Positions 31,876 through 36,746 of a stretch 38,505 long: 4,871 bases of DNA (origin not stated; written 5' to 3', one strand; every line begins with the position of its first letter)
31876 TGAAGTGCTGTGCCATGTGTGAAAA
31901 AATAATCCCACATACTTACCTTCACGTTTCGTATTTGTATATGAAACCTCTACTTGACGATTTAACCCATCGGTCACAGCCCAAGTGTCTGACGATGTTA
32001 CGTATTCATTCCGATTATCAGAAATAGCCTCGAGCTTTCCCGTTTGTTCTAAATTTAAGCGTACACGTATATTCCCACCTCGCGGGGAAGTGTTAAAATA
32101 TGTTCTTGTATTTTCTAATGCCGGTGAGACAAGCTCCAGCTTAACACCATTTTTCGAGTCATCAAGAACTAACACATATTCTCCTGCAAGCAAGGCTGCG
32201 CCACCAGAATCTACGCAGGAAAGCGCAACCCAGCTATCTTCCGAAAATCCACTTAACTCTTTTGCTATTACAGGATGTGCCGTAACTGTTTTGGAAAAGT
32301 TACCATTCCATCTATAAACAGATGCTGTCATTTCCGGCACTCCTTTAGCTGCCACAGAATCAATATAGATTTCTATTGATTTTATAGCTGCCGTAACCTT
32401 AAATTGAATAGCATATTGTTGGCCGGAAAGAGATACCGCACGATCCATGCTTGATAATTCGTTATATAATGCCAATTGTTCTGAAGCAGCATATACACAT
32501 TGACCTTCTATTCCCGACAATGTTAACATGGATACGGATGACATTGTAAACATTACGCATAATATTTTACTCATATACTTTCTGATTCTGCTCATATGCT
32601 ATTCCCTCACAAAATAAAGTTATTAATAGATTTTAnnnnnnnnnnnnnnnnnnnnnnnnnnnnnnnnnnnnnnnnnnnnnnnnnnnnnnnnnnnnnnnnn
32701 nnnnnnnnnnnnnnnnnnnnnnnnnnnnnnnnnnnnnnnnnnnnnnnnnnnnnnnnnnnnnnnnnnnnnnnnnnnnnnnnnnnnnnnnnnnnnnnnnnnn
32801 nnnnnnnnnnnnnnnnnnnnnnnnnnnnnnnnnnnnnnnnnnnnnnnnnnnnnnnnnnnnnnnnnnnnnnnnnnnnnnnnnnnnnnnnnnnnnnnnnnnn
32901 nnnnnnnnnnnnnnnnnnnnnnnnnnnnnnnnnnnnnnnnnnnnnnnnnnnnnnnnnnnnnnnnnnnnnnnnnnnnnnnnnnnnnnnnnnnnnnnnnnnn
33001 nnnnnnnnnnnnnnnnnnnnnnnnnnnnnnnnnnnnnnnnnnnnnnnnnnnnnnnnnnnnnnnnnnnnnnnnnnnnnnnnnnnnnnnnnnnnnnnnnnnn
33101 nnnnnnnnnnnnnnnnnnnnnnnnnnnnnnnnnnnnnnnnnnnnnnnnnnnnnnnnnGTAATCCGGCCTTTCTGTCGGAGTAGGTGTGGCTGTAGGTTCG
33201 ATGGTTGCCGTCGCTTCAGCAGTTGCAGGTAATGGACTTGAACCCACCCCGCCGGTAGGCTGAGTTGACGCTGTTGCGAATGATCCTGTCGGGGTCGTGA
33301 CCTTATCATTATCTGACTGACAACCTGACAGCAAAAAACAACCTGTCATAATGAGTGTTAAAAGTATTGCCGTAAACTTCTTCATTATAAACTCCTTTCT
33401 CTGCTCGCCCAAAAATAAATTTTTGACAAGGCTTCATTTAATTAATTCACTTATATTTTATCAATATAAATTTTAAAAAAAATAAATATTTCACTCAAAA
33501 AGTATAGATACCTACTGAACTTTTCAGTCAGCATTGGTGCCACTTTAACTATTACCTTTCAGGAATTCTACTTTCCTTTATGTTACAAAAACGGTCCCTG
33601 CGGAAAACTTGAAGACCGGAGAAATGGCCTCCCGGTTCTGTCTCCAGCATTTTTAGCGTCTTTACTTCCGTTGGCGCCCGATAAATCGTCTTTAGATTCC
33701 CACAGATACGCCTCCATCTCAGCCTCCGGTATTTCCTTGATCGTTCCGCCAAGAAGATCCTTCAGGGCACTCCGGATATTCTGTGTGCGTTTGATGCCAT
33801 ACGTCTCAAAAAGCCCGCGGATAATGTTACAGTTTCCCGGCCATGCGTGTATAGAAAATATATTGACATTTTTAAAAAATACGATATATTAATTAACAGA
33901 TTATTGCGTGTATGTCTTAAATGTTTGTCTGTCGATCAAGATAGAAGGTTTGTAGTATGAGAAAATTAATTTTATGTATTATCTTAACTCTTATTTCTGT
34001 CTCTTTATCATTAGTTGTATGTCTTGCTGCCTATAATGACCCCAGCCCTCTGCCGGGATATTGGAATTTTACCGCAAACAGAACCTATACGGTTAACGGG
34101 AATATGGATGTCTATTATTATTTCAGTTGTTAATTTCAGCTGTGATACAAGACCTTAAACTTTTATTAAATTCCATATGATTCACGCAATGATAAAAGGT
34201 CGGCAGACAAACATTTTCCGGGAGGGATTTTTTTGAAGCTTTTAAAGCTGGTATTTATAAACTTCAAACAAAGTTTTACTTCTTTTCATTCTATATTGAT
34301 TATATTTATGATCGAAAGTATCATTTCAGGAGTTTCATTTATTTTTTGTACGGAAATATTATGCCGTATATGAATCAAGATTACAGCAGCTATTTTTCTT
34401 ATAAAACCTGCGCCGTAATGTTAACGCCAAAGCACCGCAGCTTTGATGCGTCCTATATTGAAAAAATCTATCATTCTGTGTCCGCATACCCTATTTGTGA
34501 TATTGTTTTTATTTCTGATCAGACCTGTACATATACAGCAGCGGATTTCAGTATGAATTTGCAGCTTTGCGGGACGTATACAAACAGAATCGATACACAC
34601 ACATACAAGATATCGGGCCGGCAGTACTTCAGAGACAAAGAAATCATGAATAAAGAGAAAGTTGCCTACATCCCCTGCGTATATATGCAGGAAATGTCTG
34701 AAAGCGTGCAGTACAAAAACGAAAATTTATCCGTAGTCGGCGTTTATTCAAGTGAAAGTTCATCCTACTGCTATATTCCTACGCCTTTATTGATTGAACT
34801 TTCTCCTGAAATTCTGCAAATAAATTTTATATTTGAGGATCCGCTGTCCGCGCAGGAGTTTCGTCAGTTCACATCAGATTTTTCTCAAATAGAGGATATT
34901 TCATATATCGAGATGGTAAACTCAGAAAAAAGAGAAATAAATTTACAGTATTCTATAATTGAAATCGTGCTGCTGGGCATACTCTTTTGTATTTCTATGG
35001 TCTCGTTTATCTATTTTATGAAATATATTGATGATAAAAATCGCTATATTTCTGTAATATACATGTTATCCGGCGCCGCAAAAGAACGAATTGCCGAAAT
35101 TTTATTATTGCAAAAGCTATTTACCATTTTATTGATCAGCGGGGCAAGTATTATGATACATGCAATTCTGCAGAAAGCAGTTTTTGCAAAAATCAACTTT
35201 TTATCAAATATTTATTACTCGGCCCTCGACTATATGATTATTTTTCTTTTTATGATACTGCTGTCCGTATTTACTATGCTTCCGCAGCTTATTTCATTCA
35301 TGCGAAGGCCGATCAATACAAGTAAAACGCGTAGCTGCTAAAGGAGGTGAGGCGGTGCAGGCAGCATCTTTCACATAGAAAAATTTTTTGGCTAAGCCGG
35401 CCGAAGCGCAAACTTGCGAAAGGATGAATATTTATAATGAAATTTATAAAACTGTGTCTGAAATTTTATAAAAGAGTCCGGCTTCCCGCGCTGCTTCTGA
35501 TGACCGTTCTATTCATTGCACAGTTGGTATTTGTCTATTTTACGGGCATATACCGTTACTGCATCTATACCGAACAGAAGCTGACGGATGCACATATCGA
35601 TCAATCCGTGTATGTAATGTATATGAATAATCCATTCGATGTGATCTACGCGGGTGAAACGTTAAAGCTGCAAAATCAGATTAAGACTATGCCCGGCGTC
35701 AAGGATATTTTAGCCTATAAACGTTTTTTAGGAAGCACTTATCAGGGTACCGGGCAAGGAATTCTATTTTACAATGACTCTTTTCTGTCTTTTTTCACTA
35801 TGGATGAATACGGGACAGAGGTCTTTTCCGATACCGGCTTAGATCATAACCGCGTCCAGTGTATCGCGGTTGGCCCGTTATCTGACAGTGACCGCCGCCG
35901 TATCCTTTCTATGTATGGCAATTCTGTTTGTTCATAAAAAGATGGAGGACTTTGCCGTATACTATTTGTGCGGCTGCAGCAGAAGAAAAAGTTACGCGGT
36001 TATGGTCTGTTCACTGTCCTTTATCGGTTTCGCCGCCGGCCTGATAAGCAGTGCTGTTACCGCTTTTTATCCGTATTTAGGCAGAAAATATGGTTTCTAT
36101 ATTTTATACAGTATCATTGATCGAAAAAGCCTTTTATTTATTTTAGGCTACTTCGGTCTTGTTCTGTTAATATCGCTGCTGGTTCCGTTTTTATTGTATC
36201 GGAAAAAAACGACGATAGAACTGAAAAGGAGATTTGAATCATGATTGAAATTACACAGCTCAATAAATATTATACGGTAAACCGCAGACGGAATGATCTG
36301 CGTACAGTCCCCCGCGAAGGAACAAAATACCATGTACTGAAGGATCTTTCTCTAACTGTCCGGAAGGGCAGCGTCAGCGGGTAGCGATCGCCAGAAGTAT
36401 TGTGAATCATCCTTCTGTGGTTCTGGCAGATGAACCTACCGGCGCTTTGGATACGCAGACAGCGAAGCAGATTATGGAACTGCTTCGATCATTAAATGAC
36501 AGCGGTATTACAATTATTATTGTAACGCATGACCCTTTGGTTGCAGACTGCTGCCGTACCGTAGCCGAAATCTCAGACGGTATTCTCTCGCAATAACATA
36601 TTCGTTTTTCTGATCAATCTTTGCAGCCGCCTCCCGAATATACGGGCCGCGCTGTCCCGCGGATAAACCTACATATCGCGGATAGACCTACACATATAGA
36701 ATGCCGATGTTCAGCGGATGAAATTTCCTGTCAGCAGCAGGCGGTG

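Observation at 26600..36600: A ~10-kb AT-rich island inserted between GC-rich housekeeping operons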

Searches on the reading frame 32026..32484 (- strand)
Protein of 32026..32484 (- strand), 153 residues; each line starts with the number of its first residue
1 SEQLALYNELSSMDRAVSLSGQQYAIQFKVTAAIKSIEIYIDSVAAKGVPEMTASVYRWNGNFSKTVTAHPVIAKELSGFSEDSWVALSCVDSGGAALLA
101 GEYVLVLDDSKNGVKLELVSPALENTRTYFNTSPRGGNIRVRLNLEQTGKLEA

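Call 55: search_protein_representatives(alignment_id=A2)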
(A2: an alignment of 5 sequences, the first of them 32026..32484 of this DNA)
Query: 5 sequences, 160 profile positions. Proteins with E-value up to 0.001 (for the whole library): 602; up to 1e-10: 244; up to 1e-30: 26. The best 150 are listed.
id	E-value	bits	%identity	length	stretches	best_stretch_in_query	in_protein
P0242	2.7e-150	511.8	-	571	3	1-157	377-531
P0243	2.3e-106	369.0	-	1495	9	5-156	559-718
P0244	1.6e-66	239.5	-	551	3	2-156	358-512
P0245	3.8e-57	209.0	-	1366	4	20-143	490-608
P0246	7.3e-57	208.1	-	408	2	13-158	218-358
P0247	1.7e-47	177.6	-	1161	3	22-147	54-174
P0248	2.1e-47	177.3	-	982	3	23-145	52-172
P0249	2.2e-46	174.0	-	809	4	27-143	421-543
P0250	1.2e-45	171.6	-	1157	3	5-147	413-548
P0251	7.6e-45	169.0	-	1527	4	24-142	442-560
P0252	8.7e-43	162.3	-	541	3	25-114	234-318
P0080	5.6e-42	159.7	-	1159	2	5-140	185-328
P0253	2.1e-40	154.6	-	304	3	1-158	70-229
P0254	3.2e-40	154.0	-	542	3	18-135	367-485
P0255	1.6e-37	145.2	-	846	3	22-158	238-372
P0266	4.5e-32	127.5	-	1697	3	18-144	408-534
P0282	3.0e-25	105.3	-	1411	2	21-154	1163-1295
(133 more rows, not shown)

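Call 58: search_protein_families(library=pfam, proteins=[P0243, P0245, P0247, P0249, P0251, P0266, P0282], max_evalue=0.0001)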
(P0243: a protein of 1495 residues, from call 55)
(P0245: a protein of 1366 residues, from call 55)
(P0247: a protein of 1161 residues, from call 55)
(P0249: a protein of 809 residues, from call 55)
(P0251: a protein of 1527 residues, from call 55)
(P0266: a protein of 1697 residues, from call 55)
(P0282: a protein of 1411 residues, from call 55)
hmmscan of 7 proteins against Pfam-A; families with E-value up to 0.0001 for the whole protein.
P0243 (1495 aa): 1 family
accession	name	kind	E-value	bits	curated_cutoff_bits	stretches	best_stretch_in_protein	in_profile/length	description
PF17166.9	DUF5126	-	1.2e-12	48.2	27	0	242-278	10-46/104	Domain of unknown function (DUF5126)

P0245 (1366 aa): 0 families

P0247 (1161 aa): 0 families

P0249 (809 aa): 5 families
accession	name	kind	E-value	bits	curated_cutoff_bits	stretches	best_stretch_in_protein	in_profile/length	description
PF00404.24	Dockerin_1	-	1.2e-10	41.9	22.9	1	736-788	1-57/57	Dockerin type I domain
PF24592.1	DUF7616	-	1.1e-07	32.2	27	0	325-346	21-42/56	Family of unknown function (DUF7616)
PF17166.9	DUF5126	-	1.7e-07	31.5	27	0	240-283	3-46/104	Domain of unknown function (DUF5126)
PF13860.13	FlgD_ig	-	1.8e-06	28.3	27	0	124-155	41-77/79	FlgD Ig-like domain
PF24348.1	DUF7508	-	4.7e-05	23.9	26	0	329-356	12-37/79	Domain of unknown function (DUF7508)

P0251 (1527 aa): 1 family
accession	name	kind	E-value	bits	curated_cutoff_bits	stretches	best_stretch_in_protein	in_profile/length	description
PF05671.16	GETHR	-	7.8e-12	44.8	22.4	0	1412-1435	1-24/25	GETHR pentapeptide repeat (5 copies)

P0266 (1697 aa): 1 family
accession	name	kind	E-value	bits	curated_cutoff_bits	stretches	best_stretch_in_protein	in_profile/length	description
PF18998.6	Flg_new_2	-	8.9e-14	51.7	23.6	1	1540-1608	2-72/73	Divergent InlB B-repeat domain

P0282 (1411 aa): 1 family
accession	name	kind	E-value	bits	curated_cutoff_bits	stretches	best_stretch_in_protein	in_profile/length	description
PF18998.6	Flg_new_2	-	9.4e-11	42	23.6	1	1299-1369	1-72/73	Divergent InlB B-repeat domain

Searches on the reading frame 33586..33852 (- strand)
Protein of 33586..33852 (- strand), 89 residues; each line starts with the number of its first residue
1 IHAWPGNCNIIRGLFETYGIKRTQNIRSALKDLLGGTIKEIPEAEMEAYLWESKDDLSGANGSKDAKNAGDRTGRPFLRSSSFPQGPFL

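Call 62: search_protein_families(library=pfam, proteins=[window:33586-33852:-], max_evalue=10)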
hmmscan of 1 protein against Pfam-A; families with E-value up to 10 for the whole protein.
seq(89 aa): 1 family
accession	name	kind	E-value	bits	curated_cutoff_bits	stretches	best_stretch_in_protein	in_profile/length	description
PF22848.2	ASD1_dom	-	0.25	11.3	22.2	1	29-67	86-124/239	Alpha-L-arabinofuranosidase 1 domain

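Call 63: search_protein_families(library=ncbifam, proteins=[window:33586-33852:-], max_evalue=10)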
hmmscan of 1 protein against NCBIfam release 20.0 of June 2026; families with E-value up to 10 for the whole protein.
seq(89 aa): 0 families

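Call 64: search_dna_similar(query=window:33586-33852:-, collection=plasmids, mode=protein, max_evalue=1, max_rows=15)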
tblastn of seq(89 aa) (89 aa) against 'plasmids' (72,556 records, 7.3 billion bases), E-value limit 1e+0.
Records with a match: 11; places in all: 17; records where one place covers at least 80% of the query: 1.
Best place of each record, by identity: <60% 11.
By first word of the organism name: Paraclostridium 3; Selenomonas 2; Enterococcus 2; Ilyobacter 1; Clostridioides 1; Peptoclostridium 1; Paenibacillus 1.
By predicted mobility (MOB-suite, as given by PLSDB): non-mobilizable 9; mobilizable 1; conjugative 1.
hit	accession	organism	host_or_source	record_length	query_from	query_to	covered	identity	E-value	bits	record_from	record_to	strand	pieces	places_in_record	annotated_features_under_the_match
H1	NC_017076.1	Selenomonas ruminantium subsp. lactilytica TAM6421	-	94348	6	75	79%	45.7%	7e-7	52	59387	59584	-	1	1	none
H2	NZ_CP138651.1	Enterococcus faecalis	animal,Pig rectum feces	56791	11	88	88%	35.9%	2e-6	50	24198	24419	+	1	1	IS256 family transposase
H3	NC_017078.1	Selenomonas ruminantium subsp. lactilytica TAM6421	-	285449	6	66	69%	42.6%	7e-7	52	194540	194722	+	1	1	IS256 family transposase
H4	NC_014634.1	Ilyobacter polytropus DSM 2926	marine mud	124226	5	69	73%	38.5%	2e-5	47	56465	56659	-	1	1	none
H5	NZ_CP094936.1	Paraclostridium bifermentans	Homo sapiens,feces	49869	10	75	74%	37.9%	2e-4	45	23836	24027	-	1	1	IS256 family transposase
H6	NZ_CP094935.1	Paraclostridium bifermentans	Homo sapiens,feces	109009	10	75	74%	37.9%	2e-4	45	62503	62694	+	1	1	IS256 family transposase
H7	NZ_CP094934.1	Paraclostridium bifermentans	Homo sapiens,feces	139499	10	75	74%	37.9%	2e-4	45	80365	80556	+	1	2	IS256 family transposase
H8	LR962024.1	Enterococcus faecalis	-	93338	11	74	72%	35.9%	2e-3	42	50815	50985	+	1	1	record has no annotation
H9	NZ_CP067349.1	Clostridioides sp. ES-S-0107-01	soil,soil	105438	10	69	67%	36.7%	2e-3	42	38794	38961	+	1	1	IS256 family transposase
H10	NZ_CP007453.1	Peptoclostridium acidaminophilum DSM 3953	black mud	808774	11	71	69%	34.3%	3e-4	44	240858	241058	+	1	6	IS256 family transposase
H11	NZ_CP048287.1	Paenibacillus rhizovicinus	cell culture,rhizosphere soil of tomato ...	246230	11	72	70%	32.3%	2e-1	36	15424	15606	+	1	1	IS256 family transposase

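Call 97: get_annotated_region(hit=H3, flank=1500)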
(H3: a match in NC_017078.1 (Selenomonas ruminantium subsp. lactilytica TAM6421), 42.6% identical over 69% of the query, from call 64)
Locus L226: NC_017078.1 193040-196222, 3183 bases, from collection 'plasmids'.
description: Selenomonas ruminantium subsp. lactilytica TAM6421 plasmid pSRC1, complete sequence
organism: Selenomonas ruminantium subsp. lactilytica TAM6421 (NCBI taxid 927704)
taxonomy: Bacteria; Bacillota; Negativicutes; Selenomonadales; Selenomonadaceae; Selenomonas; Selenomonas ruminantium; Selenomonas ruminantium subsp. lactilytica TAM6421
host: -; source: -; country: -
typing (MOB-suite, as given by PLSDB): non-mobilizable
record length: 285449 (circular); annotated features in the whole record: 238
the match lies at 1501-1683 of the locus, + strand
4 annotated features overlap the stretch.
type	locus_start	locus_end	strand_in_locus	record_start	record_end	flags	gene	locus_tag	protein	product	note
CDS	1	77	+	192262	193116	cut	-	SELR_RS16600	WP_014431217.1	hypothetical protein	-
CDS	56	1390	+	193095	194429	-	-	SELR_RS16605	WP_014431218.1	SEL1-like repeat protein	-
CDS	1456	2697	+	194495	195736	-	-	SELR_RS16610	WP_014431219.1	IS256 family transposase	-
CDS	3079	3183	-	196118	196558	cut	-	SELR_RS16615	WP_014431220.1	hypothetical protein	-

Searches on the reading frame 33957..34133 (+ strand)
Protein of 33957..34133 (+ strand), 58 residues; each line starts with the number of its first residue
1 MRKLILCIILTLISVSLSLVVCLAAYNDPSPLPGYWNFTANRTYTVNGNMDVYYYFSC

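Call 42: search_protein_families(library=ncbifam, proteins=[window:33957-34133:+], max_evalue=0.1)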
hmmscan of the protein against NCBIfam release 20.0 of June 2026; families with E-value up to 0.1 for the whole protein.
window:33957-34133:+ (58 aa): 1 family
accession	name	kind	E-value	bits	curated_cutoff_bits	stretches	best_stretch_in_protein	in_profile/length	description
NF033218.1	anchor_AmaP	equivalog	0.034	13.9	55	1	5-56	7-51/166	alkaline shock response membrane anchor protein AmaP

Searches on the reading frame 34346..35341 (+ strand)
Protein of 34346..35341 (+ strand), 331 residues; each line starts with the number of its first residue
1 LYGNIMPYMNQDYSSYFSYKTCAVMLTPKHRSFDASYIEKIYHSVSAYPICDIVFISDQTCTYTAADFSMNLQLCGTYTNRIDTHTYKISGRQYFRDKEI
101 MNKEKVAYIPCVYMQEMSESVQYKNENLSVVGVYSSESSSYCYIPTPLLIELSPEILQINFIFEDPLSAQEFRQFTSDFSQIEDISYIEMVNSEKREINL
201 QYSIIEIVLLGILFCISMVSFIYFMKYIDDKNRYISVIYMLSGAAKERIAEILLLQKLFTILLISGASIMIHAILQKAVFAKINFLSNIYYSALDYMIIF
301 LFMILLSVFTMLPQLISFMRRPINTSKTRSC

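Call 4: search_protein_families(library=pfam, proteins=[window:34346-35341:+], max_evalue=0.01)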
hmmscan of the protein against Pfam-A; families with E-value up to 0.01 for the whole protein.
window:34346-35341:+ (331 aa): 1 family
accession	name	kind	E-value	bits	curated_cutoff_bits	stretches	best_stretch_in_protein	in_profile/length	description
PF02687.27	FtsX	-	0.00011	22.7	25.5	1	208-322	2-119/120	FtsX-like permease C-terminal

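Call 42: search_protein_families(library=ncbifam, proteins=[window:34346-35341:+], max_evalue=0.1)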
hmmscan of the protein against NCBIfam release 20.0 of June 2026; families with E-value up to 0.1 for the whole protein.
window:34346-35341:+ (331 aa): 0 families

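Call 48: find_homologous_proteins(query=window:34346-35341:+, max_evalue=0.001)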
Query window:34346-35341:+ (331 aa): 1 proteins with E <= 0.001 among 901 candidates.
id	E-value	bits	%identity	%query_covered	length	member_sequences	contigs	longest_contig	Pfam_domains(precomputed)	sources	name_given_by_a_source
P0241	4.3e-204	695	99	98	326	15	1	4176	-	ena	-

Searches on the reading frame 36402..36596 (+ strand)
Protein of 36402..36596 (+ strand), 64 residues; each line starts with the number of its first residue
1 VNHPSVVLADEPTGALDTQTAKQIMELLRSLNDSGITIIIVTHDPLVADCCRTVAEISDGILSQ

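Call 4: search_protein_families(library=pfam, proteins=[window:36402-36596:+], max_evalue=0.01)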
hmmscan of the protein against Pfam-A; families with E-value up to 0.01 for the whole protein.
window:36402-36596:+ (64 aa): 1 family
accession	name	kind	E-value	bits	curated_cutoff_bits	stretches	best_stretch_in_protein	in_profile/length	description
PF13304.12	AAA_21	-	1.3e-05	25.8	27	1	4-49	258-304/304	AAA domain, putative AbiEii toxin, Type IV TA system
